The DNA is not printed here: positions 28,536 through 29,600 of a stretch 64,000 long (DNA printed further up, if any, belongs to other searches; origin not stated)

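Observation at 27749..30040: RHH adaptor + minimal FtsZ/tubulin GTPase cassette with palindromic sites: candidate TubR/ParR-TubZ-like or FtsZl1-type module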

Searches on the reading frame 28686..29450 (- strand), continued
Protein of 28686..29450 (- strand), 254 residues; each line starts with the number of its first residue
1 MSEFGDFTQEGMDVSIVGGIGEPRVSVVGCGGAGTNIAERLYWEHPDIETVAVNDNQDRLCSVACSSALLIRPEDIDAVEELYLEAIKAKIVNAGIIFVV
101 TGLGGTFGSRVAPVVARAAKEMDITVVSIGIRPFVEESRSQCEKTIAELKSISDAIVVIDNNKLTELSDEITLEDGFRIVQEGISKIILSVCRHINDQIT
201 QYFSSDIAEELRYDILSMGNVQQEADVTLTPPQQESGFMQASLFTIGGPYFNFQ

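Call 40: fold_search(model_id=the predicted structure, library=pdb)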
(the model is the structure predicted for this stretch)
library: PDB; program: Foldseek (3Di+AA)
matches with E <= 10: 1845; with E <= 0.001: 272
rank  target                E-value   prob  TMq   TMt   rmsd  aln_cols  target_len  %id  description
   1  6rvn                  1.1e-13  1.00  0.59  0.49   2.8       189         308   27  aFtsz-GDP-Wat (released 2020-02-19)
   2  7ojc                  1.7e-13  1.00  0.59  0.49   2.7       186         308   27  SaFtsZ(Q48A) complexed with GDP (released 2022-03-02)
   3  1w59_B                1.9e-13  1.00  0.59  0.45   4.8       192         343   29  FtsZ dimer, empty (M. jannaschii) (released 2004-12-01)
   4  7ojb                  2.4e-13  1.00  0.59  0.49   2.7       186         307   27  SaFtsZ(R143K) complexed with GDP (released 2022-03-02)
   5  7ohk                  2.6e-13  1.00  0.59  0.49   2.7       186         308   27  SaFtsZ complexed with GDP, BeF3- and Mg2+ (released 2022-03-02)
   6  1fsz                  2.9e-13  1.00  0.61  0.47   4.2       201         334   29  CRYSTAL STRUCTURE OF THE CELL-DIVISION PROTEIN FTSZ AT 2.8A RESOLUTION (released 1998-06-24)
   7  2vap                  2.9e-13  1.00  0.61  0.47   4.9       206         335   28  FtsZ GDP M. jannaschii (released 2007-09-11)
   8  5h5h                  3.3e-13  1.00  0.59  0.49   2.8       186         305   27  Staphylococcus aureus FtsZ-GDP R29A mutant in T state (released 2017-05-24)
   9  7ojd                  4.3e-13  1.00  0.59  0.50   2.7       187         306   27  SaFtsZ(D46A) complexed with GDP (released 2022-03-02)
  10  4m8i                  4.3e-13  1.00  0.59  0.49   2.8       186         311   27  1.43 Angstrom resolution crystal structure of cell division protein FtsZ (ftsZ) from Staphylococcus epidermidis RP62A in (released 2013-09-04)
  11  5mn4                  4.5e-13  1.00  0.62  0.52   2.3       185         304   26  S. aureus FtsZ 12-316 F138A GDP Open form (1FOf) (released 2016-12-21)
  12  7ohh                  4.5e-13  1.00  0.59  0.49   2.7       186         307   27  SaFtsZ complexed with GDP and BeF3- (released 2022-03-02)
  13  5h5g_A                4.5e-13  1.00  0.59  0.49   2.8       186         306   27  Staphylococcus aureus FtsZ-GDP in T and R states (released 2017-05-24)
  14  6yd1                  5.4e-13  1.00  0.59  0.49   2.7       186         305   27  SaFtsZ-DFMBA (released 2021-07-28)
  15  5xdw                  5.8e-13  1.00  0.63  0.53   2.3       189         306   26  Staphylococcus aureus FtsZ 12-316 G196S (released 2017-08-02)
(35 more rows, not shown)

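Call 43: search_protein_representatives(alignment_id=A1)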
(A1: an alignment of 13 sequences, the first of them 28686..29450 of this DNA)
Query: 13 sequences, 254 profile positions. Proteins with E-value up to 0.001 (for the whole library): 12490; up to 1e-10: 7940; up to 1e-30: 100. The best 150 are listed.
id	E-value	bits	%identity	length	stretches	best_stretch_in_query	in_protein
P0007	6.2e-130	448.6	-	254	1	1-254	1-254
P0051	3.4e-61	223.4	-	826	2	17-210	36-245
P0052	4.7e-61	222.9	-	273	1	6-212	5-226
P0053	2.9e-57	210.5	-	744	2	21-194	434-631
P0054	1.0e-56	208.7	-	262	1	16-251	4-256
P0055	1.5e-52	195.1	-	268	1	5-224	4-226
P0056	1.8e-52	194.8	-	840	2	10-209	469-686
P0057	3.8e-46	174.1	-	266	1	7-204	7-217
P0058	2.1e-44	168.3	-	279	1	11-235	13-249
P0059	5.4e-44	167.0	-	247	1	10-215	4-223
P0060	1.0e-42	162.8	-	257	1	9-223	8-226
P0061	2.3e-42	161.6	-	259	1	10-206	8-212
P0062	6.6e-42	160.2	-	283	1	17-212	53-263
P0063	2.7e-41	158.2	-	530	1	19-197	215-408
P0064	3.6e-41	157.8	-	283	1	15-204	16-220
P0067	4.0e-40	154.3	-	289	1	12-222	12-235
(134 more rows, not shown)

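Call 93: search_protein_families(library=padloc, proteins=[window:28686-29450:-], max_evalue=0.1)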
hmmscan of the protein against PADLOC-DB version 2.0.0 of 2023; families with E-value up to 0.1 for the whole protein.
window:28686-29450:- (254 aa): 0 families

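Call 98: list_cluster_members(proteins=[P0052, P0054, P0055, P0057, P0058, P0059, P0060, P0062, P0064, P0067])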
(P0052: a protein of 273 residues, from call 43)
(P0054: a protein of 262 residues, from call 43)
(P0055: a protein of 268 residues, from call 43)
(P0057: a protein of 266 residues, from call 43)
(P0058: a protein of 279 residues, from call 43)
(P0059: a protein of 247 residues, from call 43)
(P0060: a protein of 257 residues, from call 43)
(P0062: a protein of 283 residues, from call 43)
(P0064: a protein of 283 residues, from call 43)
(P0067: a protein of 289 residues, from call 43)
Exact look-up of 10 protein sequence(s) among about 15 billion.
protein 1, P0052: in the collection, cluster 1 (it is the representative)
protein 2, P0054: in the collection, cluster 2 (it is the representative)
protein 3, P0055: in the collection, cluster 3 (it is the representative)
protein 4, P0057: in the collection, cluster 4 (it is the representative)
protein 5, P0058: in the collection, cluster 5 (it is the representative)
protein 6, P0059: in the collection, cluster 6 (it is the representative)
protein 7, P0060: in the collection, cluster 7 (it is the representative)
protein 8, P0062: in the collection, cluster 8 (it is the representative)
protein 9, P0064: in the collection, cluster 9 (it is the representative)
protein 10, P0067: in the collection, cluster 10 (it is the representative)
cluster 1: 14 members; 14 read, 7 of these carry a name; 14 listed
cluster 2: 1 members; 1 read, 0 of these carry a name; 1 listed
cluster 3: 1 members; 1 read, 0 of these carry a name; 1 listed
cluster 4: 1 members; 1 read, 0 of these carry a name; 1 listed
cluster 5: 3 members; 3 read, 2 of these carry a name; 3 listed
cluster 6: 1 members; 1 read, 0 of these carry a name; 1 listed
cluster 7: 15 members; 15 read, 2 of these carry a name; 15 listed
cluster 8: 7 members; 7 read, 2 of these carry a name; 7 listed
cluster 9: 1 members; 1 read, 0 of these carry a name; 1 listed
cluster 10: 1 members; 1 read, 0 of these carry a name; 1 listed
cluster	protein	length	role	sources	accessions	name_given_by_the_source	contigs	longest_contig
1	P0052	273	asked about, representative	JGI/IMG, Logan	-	cell division protein FtsZ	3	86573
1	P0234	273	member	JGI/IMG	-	cell division protein FtsZ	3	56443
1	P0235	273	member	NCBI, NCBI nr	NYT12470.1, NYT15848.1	MAG: hypothetical protein GKC03_08000 [Methanomassiliicoccales archaeon] | hypothetical protein [Methanomassiliicoccales archaeon]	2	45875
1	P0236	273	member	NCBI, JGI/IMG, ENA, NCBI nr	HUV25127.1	MAG TPA: hypothetical protein VMW26_06840 [Methanomassiliicoccales archaeon] | hypothetical protein [Methanomassiliicoccales archaeon]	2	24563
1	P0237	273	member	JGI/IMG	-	cell division protein FtsZ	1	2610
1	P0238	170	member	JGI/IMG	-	cell division protein FtsZ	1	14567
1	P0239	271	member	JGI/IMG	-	cell division protein FtsZ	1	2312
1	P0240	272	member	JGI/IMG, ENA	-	-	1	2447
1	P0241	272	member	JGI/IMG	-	-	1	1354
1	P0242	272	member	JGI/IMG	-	-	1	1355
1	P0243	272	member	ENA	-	-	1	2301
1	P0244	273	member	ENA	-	-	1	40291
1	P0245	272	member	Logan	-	-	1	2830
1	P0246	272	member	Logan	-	-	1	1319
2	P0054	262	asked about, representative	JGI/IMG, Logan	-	-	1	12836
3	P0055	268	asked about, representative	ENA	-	-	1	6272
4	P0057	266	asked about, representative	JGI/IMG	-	-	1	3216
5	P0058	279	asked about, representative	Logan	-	-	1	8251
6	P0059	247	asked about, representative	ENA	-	-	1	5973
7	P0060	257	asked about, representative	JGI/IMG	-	-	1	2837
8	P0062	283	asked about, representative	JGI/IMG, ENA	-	-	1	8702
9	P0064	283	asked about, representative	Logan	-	-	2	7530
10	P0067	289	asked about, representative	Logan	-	-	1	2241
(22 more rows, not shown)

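Call 99: find_encoding_contigs(protein=P0058, flank=4000, max_places=1)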
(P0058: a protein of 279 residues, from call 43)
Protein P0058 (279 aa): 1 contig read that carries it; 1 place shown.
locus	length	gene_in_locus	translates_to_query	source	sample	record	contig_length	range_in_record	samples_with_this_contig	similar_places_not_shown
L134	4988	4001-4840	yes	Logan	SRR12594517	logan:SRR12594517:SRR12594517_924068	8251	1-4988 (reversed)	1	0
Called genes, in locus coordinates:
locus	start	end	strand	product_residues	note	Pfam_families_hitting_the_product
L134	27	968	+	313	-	PF01073:3Beta_HSD, PF01370:Epimerase, PF02719:Polysacc_synt_2, PF04321:RmlD_sub_bind, PF16363:GDP_Man_Dehyd, PF13460:NAD_binding_10 (weak), PF07993:NAD_binding_4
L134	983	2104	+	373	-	PF09721:Exosortase_EpsH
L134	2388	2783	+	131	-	PF01402:RHH_1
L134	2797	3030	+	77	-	-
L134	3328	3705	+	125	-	PF17723:RHH_8 (faint), PF01402:RHH_1 (faint)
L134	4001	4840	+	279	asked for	PF00091:Tubulin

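Call 100: find_encoding_contigs(protein=P0062, flank=4000, max_places=1)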
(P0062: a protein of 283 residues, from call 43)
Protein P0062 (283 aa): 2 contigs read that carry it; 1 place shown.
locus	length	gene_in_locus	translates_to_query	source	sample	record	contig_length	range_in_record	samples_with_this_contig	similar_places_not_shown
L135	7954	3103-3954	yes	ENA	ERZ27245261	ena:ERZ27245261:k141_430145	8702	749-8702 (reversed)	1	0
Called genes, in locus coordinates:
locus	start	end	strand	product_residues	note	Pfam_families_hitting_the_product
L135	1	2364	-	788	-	?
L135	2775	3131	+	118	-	-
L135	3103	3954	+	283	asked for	PF00091:Tubulin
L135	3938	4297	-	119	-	-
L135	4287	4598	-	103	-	-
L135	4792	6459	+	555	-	PF01268:FTHFS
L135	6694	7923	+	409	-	PF00501:AMP-binding, PF14535:AMP-binding_C_2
